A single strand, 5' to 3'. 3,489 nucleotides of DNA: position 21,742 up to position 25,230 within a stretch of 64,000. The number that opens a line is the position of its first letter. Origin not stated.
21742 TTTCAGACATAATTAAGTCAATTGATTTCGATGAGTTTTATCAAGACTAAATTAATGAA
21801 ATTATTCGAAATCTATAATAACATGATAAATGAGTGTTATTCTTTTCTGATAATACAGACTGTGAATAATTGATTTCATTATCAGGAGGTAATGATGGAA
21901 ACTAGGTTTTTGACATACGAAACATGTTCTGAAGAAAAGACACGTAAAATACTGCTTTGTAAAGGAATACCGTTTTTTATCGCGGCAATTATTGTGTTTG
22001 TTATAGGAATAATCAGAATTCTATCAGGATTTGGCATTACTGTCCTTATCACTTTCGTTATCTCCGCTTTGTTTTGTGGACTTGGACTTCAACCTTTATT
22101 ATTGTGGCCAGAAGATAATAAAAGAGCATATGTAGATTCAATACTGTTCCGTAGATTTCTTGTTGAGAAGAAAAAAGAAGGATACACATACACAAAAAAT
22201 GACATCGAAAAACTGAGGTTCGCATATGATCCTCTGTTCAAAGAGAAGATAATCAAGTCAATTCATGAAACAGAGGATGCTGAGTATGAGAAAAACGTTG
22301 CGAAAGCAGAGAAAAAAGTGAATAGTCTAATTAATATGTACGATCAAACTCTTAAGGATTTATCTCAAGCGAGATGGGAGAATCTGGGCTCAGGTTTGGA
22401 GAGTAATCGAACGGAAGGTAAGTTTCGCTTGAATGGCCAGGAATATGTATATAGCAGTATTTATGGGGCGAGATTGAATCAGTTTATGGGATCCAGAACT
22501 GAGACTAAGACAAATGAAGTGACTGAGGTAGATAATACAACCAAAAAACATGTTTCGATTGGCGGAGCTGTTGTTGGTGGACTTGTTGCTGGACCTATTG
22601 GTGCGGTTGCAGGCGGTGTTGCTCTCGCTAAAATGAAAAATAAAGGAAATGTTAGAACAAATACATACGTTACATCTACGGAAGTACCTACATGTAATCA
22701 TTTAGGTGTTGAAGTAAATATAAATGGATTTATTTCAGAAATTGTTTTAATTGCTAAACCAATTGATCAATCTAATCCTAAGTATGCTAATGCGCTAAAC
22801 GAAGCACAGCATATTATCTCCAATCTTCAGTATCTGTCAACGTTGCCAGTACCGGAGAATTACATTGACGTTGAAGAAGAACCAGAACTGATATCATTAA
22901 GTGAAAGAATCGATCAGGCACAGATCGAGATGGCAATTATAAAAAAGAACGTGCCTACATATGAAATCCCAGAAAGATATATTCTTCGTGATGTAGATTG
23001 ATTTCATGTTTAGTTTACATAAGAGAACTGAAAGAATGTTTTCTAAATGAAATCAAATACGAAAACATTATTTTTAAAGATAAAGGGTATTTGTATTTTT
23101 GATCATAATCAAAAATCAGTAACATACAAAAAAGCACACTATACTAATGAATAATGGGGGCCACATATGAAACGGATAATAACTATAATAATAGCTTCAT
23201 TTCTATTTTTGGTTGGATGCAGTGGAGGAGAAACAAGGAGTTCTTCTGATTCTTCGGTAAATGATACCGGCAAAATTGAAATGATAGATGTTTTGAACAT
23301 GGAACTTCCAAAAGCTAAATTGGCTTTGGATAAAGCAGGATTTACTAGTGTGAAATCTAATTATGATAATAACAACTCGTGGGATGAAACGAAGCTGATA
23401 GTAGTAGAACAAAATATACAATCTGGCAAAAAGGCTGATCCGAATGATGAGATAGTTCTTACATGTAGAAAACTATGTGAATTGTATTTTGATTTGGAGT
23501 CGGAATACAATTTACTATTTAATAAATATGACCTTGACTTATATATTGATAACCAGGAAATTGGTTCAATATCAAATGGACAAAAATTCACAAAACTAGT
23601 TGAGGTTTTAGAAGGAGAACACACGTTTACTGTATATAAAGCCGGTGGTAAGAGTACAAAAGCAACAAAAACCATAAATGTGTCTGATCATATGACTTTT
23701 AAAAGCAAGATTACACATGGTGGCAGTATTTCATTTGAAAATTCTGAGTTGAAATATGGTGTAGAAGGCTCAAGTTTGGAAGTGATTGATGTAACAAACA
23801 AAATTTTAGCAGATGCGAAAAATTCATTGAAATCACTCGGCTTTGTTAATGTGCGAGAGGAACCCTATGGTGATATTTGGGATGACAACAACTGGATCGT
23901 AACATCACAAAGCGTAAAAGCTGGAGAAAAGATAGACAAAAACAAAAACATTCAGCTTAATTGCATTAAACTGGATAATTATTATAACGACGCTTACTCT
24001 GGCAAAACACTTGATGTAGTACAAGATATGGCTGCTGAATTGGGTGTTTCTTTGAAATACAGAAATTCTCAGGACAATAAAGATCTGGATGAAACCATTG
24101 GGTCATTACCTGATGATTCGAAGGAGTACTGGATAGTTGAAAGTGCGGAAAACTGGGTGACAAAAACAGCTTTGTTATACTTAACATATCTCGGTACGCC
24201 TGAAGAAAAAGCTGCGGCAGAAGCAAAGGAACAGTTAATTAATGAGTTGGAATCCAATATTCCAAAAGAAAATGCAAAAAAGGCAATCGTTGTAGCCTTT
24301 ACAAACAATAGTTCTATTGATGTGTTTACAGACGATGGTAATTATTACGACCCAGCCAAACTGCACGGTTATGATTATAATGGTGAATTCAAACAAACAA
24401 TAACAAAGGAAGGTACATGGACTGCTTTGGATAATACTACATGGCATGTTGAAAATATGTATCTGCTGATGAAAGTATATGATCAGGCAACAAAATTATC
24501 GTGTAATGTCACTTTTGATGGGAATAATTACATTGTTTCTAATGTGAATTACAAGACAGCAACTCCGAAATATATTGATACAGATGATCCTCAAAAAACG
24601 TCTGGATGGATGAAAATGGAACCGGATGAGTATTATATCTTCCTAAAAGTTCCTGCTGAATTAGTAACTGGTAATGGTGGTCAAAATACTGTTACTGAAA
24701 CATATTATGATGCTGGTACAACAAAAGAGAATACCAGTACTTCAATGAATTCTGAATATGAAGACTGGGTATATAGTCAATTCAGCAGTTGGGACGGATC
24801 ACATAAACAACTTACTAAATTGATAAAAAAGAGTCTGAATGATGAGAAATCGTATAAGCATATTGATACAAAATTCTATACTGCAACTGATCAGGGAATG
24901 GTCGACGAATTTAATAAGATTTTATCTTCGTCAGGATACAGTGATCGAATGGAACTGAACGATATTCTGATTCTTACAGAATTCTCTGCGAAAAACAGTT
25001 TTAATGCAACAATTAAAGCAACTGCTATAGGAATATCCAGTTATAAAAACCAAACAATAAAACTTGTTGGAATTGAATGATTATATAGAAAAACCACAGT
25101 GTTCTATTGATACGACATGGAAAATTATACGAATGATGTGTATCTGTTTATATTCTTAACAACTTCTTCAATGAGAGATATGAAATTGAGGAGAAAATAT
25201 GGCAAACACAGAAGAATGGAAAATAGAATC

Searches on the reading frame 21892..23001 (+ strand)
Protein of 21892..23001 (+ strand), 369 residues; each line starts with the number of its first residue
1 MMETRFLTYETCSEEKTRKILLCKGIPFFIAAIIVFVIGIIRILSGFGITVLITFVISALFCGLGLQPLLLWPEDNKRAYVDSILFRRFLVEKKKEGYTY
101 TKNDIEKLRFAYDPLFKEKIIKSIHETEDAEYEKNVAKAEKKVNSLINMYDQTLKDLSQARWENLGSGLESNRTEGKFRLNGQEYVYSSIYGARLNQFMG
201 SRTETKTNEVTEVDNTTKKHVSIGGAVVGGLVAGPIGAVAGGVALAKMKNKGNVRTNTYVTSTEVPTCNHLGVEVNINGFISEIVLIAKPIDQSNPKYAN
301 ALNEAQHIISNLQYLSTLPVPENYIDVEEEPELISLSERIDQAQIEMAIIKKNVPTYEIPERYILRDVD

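Call 4: search_protein_families(library=pfam, proteins=[window:21892-23001:+], max_evalue=0.01)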
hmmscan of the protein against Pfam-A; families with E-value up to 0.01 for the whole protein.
window:21892-23001:+ (369 aa): 1 family
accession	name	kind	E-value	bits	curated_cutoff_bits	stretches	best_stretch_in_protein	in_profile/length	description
PF20721.2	C19orf12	-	0.0041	17.4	30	1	217-243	44-70/163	C19orf12-like protein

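Call 5: search_protein_families(library=padloc, proteins=[window:21892-23001:+], max_evalue=0.01)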
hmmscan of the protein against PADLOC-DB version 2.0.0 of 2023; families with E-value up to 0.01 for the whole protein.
window:21892-23001:+ (369 aa): 0 families

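Call 6: search_protein_families(library=ncbifam, proteins=[window:21892-23001:+], max_evalue=0.01)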
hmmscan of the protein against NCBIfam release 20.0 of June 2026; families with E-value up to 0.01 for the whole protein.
window:21892-23001:+ (369 aa): 2 families
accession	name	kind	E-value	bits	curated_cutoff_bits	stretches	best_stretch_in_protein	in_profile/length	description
NF045975.1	VirB4_plasma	equivalog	6.3e-06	24.2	590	1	20-133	18-126/894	Mbov_0397 family ICE element conjugal transfer ATPase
TIGR03789.1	pdsO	hypoth_equivalog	2e-05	24.4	152.2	1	204-244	28-69/243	sortase-associated OmpA-like protein PdsO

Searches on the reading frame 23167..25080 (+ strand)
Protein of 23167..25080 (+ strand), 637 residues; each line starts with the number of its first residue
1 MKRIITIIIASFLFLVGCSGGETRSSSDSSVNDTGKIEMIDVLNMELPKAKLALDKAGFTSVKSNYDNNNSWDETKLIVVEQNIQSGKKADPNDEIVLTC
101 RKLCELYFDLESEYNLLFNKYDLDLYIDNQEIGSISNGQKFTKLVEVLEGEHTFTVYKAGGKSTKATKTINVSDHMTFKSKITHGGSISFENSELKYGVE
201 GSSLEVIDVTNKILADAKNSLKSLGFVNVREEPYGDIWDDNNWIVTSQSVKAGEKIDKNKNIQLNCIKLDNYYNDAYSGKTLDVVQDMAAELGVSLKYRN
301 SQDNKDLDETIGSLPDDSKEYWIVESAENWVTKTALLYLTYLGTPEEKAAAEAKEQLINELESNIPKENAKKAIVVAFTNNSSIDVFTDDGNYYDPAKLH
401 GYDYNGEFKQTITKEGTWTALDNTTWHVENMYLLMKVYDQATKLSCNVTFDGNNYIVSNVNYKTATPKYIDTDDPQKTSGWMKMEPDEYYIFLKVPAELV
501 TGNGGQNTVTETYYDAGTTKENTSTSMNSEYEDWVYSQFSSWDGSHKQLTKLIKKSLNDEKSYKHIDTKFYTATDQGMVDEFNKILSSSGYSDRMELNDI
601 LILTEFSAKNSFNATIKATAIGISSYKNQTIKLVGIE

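Call 4: search_protein_families(library=pfam, proteins=[window:23167-25080:+], max_evalue=0.01)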
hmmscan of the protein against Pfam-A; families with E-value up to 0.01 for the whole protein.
window:23167-25080:+ (637 aa): 1 family
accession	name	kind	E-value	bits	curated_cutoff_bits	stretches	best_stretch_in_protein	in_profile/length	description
PF03793.24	PASTA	-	4.2e-15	55.9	23.2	2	205-264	2-60/64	PASTA domain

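Call 5: search_protein_families(library=padloc, proteins=[window:23167-25080:+], max_evalue=0.01)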
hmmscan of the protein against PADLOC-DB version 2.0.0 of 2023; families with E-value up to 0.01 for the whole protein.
window:23167-25080:+ (637 aa): 0 families

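Call 6: search_protein_families(library=ncbifam, proteins=[window:23167-25080:+], max_evalue=0.01)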
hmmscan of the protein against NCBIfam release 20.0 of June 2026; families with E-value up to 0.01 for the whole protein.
window:23167-25080:+ (637 aa): 1 family
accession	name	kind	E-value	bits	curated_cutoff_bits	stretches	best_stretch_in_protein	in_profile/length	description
NF033483.0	PknB_PASTA_kin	equivalog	9.5e-11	41.4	450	2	197-309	426-540/563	Stk1 family PASTA domain-containing Ser/Thr kinase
